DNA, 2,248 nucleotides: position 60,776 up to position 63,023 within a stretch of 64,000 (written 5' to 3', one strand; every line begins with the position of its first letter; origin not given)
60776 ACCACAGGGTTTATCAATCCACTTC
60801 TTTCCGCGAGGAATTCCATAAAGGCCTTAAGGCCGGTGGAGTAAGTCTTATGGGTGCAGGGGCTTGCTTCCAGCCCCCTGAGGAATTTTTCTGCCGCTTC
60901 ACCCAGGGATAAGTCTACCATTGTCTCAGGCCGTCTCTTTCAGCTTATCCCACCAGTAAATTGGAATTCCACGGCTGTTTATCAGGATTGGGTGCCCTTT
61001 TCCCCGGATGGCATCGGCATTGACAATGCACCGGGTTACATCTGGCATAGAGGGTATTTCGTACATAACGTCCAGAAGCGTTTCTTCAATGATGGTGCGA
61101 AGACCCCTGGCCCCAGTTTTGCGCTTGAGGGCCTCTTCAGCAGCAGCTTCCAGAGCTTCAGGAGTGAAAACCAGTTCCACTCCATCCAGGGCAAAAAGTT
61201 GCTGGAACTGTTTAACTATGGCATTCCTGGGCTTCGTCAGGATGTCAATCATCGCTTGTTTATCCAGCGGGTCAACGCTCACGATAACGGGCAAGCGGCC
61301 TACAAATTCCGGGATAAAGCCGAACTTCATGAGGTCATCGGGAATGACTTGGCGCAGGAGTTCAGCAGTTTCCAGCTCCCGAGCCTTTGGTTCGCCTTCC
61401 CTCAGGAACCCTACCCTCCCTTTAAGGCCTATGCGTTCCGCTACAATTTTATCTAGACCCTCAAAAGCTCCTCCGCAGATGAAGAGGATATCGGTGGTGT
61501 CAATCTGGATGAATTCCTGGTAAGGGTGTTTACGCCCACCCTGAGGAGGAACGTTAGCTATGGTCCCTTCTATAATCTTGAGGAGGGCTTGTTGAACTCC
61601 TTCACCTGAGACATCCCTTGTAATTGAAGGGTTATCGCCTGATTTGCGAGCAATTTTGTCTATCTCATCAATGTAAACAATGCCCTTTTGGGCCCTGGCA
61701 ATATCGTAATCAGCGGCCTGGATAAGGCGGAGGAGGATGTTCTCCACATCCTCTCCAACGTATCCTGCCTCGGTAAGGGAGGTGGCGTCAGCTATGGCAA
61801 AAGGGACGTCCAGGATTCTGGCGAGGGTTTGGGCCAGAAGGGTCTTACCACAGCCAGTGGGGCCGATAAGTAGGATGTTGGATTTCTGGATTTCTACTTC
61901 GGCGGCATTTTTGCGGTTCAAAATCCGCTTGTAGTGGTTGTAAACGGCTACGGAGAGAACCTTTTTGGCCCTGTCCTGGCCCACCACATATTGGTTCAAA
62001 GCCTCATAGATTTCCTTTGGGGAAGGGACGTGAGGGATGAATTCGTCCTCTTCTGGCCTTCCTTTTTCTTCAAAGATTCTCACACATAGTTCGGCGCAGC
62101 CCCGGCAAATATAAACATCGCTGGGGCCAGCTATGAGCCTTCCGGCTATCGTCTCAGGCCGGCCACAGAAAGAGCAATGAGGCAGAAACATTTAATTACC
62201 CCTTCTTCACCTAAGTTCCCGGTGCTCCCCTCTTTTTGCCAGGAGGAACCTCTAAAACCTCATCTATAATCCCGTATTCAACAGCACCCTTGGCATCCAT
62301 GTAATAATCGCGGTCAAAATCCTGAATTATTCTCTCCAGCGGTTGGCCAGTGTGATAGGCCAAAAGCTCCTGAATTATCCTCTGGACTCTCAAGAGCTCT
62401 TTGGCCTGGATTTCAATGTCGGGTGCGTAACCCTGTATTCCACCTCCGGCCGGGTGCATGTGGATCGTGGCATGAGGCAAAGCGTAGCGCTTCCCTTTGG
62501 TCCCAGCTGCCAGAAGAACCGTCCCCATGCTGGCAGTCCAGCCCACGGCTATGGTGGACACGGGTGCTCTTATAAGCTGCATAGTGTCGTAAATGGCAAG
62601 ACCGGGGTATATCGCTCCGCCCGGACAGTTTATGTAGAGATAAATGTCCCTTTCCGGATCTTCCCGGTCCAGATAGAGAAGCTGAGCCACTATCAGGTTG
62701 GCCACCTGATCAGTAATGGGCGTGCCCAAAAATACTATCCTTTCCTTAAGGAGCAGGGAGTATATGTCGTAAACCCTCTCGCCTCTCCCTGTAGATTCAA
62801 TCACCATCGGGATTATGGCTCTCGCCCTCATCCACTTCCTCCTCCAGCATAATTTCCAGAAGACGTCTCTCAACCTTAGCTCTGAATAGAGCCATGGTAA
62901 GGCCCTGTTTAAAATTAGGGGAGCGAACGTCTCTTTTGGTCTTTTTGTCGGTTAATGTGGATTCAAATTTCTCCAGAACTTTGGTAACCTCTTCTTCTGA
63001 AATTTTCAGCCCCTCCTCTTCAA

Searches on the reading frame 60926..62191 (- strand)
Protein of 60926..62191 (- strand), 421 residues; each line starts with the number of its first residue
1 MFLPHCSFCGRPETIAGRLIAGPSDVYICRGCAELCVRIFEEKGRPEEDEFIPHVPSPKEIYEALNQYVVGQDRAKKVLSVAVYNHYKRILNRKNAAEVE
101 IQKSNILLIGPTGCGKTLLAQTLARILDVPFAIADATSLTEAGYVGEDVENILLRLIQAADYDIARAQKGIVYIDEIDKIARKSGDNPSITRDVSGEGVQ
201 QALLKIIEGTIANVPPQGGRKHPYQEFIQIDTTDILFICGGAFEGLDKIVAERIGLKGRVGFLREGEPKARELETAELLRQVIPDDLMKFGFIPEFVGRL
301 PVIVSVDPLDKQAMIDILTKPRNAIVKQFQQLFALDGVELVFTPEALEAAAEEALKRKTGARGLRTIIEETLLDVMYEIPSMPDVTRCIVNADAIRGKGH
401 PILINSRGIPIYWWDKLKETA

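Call 6: search_protein_families(library=pfam, proteins=[window:60926-62191:-])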
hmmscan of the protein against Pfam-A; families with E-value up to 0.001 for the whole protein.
window:60926-62191:- (421 aa): 10 families
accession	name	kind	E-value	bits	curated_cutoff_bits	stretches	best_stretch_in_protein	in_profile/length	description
PF07724.20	AAA_2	-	4.9e-34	118.2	27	1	102-303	2-166/166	AAA domain (Cdc48 subfamily)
PF00004.35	AAA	-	6.2e-16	59.5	21.2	1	106-212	1-97/131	ATPase family associated with various cellular activities (AAA)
PF06689.19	zf-C4_ClpX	-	5.9e-15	55.3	27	1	5-42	2-39/39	ClpX C4-type zinc finger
PF10431.15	ClpB_D2-small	-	2.8e-11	43.8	21.9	1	309-380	1-68/81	C-terminal, D2-small domain, of ClpB protein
PF07728.20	AAA_5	-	9.2e-07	29.4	22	1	105-182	1-80/139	AAA domain (dynein-related subfamily)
PF01078.27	Mg_chelatase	-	9.6e-07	28.8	20.3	1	96-127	14-46/207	Magnesium chelatase, subunit ChlI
PF13401.12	AAA_22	-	2.2e-06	28.4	27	1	103-180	5-96/130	AAA domain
PF00493.29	MCM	-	5.5e-06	26.1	23.3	1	60-183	17-136/224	MCM P-loop domain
PF05496.18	RuvB_N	-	2.3e-05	24.7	27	1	65-182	6-98/159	Holliday junction DNA helicase RuvB P-loop domain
PF00158.32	Sigma54_activat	-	0.00067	19.8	20.2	0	94-124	13-43/168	Sigma-54 interaction domain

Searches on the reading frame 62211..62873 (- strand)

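Call 6: search_protein_families(library=pfam, proteins=[window:62211-62873:-])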
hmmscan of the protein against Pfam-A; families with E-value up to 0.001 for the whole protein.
window:62211-62873:- (220 aa): 1 family
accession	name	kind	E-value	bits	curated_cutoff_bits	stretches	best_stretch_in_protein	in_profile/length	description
PF00574.28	CLP_protease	-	2.7e-73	246.1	20.2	1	30-208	2-180/182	Clp protease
